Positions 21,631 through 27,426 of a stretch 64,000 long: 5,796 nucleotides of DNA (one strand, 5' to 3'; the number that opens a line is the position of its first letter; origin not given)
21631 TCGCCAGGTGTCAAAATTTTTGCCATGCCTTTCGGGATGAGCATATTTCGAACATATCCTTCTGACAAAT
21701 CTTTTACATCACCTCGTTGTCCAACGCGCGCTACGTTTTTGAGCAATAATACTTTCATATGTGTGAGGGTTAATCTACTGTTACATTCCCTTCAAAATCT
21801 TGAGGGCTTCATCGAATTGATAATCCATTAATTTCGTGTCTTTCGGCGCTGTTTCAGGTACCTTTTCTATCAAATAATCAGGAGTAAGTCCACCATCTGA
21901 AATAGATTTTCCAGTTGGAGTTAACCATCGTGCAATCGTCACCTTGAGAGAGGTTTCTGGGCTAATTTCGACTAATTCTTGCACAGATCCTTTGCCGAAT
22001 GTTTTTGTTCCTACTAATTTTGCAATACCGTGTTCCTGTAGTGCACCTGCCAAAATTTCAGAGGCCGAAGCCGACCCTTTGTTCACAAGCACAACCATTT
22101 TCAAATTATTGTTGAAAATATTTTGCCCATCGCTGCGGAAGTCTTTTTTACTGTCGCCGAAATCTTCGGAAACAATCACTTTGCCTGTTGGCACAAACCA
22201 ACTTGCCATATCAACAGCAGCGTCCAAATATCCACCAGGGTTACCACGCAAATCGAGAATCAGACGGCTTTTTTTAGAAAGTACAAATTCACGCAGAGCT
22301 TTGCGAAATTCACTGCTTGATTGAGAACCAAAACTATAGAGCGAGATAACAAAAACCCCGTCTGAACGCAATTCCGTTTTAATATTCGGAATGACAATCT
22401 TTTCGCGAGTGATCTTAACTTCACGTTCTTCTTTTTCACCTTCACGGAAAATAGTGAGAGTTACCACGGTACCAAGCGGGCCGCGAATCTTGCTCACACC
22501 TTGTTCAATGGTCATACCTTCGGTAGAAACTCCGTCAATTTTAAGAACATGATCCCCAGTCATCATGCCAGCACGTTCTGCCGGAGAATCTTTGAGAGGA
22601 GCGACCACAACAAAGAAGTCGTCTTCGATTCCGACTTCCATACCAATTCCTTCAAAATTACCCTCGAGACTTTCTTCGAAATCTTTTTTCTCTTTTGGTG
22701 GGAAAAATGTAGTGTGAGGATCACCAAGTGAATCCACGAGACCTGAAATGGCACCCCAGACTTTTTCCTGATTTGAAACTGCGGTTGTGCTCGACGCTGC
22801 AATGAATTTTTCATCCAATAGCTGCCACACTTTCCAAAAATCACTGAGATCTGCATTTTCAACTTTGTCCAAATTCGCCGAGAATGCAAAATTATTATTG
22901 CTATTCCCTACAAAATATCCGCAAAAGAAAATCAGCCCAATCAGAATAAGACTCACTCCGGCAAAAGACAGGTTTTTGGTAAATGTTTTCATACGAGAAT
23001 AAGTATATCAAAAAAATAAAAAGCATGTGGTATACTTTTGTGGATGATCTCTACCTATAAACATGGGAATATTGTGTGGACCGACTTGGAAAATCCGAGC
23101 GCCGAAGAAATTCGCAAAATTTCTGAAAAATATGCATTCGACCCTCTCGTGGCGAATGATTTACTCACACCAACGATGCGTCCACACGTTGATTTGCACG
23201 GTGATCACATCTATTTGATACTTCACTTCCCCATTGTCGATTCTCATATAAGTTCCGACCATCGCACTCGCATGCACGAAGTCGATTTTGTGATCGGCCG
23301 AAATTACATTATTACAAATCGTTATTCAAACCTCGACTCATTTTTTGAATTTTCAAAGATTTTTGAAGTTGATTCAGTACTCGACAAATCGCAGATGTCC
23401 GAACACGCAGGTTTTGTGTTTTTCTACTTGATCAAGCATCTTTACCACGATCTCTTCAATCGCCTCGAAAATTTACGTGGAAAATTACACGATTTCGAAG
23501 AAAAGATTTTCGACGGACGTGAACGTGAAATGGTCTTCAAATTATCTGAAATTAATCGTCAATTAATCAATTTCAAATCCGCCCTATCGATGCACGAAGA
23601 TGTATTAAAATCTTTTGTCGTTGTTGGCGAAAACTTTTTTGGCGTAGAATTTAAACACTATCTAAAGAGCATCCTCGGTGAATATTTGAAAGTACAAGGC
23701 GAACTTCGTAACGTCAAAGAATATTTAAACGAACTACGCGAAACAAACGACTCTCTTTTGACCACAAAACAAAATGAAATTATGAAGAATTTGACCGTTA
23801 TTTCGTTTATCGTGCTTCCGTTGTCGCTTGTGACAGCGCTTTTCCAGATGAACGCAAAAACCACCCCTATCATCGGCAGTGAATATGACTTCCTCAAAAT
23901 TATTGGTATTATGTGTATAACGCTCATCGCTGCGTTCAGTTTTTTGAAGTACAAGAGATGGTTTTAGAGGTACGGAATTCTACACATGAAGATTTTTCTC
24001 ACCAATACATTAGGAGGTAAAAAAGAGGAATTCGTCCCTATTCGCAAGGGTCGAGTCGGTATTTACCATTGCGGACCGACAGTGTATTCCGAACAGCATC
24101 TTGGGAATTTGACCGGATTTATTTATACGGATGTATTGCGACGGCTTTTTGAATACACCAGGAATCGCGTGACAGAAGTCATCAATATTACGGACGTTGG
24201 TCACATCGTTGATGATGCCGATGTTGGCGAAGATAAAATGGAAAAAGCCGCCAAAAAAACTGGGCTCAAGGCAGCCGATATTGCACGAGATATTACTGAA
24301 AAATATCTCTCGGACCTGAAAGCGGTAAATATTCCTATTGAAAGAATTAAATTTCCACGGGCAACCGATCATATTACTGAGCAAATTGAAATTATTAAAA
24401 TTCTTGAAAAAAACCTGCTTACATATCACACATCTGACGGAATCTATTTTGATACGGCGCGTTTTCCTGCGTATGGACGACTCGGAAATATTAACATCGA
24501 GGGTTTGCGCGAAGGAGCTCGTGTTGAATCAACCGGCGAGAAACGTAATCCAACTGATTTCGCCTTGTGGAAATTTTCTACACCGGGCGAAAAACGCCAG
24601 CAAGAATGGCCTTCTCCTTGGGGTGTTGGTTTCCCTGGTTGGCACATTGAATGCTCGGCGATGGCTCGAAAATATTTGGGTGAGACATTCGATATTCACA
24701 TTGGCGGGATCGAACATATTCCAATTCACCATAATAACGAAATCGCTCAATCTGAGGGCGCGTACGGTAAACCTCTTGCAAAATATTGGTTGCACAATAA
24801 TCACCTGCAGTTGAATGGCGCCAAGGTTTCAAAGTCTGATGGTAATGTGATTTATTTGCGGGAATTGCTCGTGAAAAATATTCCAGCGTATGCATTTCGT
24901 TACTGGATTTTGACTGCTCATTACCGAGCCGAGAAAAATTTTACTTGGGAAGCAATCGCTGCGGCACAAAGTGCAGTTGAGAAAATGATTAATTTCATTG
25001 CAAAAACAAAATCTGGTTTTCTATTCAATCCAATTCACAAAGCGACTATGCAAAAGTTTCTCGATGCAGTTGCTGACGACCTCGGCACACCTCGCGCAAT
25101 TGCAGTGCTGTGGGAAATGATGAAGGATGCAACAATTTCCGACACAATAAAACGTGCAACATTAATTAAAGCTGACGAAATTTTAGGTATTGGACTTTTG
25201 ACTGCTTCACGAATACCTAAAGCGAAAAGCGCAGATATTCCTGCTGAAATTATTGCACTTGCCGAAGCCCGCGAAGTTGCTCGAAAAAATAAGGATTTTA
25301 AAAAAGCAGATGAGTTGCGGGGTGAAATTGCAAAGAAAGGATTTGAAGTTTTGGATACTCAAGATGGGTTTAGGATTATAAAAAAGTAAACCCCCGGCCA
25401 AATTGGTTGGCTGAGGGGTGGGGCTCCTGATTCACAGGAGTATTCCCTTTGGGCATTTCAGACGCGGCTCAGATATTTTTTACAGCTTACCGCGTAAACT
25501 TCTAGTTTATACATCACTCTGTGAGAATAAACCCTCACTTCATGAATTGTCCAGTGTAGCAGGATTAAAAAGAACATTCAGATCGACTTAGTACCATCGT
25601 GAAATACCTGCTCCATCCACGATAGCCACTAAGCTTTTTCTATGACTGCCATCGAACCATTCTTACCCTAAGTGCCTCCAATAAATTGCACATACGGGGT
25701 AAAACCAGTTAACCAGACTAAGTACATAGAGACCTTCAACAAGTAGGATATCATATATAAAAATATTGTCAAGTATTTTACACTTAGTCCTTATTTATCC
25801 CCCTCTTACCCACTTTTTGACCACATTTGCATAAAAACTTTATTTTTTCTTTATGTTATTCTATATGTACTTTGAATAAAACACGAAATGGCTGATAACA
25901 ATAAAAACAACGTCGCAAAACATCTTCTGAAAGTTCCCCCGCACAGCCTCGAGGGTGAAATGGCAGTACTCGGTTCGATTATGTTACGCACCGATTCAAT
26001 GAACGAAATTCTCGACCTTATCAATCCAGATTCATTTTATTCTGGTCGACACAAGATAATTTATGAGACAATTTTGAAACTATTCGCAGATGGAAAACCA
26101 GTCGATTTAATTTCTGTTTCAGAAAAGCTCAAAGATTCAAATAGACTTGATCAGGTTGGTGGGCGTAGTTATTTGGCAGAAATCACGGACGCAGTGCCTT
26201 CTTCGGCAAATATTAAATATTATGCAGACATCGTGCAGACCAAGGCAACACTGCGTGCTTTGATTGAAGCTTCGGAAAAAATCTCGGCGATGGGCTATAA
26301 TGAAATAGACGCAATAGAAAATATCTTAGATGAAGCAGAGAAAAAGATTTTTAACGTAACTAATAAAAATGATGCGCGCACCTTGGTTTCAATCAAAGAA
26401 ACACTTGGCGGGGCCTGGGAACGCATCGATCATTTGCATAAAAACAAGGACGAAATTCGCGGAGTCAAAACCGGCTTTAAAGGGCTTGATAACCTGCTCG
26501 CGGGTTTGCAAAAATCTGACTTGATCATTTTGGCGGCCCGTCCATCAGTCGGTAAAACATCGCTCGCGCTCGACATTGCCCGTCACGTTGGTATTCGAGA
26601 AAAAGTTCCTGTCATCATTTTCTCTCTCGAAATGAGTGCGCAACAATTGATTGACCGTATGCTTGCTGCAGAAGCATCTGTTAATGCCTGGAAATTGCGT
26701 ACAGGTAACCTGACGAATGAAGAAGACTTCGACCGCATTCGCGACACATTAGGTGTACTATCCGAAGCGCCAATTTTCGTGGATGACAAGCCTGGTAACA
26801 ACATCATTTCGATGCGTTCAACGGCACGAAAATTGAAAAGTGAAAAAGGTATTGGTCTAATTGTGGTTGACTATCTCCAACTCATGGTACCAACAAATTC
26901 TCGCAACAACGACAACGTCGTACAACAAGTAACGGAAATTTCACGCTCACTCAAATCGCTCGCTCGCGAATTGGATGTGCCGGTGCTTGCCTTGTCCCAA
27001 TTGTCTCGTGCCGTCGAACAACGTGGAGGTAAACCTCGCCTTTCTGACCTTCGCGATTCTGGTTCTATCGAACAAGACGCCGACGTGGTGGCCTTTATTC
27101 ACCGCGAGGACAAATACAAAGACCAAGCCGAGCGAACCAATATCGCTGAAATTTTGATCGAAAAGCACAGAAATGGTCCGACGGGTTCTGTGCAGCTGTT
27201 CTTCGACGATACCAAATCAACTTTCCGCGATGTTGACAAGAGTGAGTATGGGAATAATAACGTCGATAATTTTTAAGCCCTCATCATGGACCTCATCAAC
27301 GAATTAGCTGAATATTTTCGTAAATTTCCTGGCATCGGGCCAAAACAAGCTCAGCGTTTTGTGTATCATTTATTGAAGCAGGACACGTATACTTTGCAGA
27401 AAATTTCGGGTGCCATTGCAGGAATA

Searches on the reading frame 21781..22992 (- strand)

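Call 56: search_protein_families(library=pfam, proteins=[window:21781-22992:-], max_evalue=0.00001)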
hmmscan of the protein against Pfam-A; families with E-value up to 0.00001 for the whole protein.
window:21781-22992:- (403 aa): 4 families
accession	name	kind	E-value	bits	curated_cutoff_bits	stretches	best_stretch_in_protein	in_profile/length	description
PF03572.23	Peptidase_S41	-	2.7e-48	164.1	24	1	215-373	4-163/165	Peptidase family S41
PF17820.7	PDZ_6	-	1.8e-10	40.8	27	1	128-181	1-52/54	PDZ domain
PF00595.29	PDZ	-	6.2e-08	33.4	23.2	1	114-181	10-80/81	PDZ domain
PF13180.12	PDZ_2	-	4.2e-07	30.6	27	1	116-194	3-80/80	PDZ domain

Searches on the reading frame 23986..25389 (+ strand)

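Call 56: search_protein_families(library=pfam, proteins=[window:23986-25389:+], max_evalue=0.00001)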
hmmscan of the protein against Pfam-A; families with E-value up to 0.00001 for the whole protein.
window:23986-25389:+ (467 aa): 3 families
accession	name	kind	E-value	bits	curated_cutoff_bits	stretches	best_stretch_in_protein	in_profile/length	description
PF01406.26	tRNA-synt_1e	-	1.6e-85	287.6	27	1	16-328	2-300/301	tRNA synthetases class I (C) catalytic domain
PF09334.17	tRNA-synt_1g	-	5.3e-12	45.6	20.1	1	264-339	311-388/391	tRNA synthetases class I (M)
PF23493.1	CysS_C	-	4.4e-07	30.3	23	1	416-460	2-46/51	Cysteinyl-tRNA ligase anticodon binding domain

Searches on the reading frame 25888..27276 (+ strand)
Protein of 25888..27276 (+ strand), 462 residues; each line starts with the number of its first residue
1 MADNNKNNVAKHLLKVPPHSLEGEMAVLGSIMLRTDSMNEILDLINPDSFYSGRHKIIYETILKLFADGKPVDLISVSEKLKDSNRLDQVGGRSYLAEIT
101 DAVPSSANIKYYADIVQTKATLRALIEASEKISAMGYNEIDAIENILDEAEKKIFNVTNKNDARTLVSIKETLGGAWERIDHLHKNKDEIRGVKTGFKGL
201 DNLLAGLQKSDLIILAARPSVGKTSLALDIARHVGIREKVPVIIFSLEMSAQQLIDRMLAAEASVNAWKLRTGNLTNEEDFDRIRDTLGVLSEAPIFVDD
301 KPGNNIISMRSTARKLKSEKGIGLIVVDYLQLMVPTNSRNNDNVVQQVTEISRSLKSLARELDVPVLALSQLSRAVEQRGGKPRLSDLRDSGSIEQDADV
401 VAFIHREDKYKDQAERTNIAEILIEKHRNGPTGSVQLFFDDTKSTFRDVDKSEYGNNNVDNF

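Call 56: search_protein_families(library=pfam, proteins=[window:25888-27276:+], max_evalue=0.00001)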
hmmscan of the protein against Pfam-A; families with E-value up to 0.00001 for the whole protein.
window:25888-27276:+ (462 aa): 3 families
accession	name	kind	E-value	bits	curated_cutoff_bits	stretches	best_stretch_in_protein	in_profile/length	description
PF03796.21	DnaB_C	-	1.4e-100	336.3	27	1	192-447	1-254/255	DnaB-like helicase C terminal domain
PF00772.26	DnaB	-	2.7e-35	121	23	1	17-117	2-102/103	DnaB-like helicase N terminal domain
PF13481.12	AAA_25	-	4.8e-15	56.1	27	1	190-372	12-190/195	AAA domain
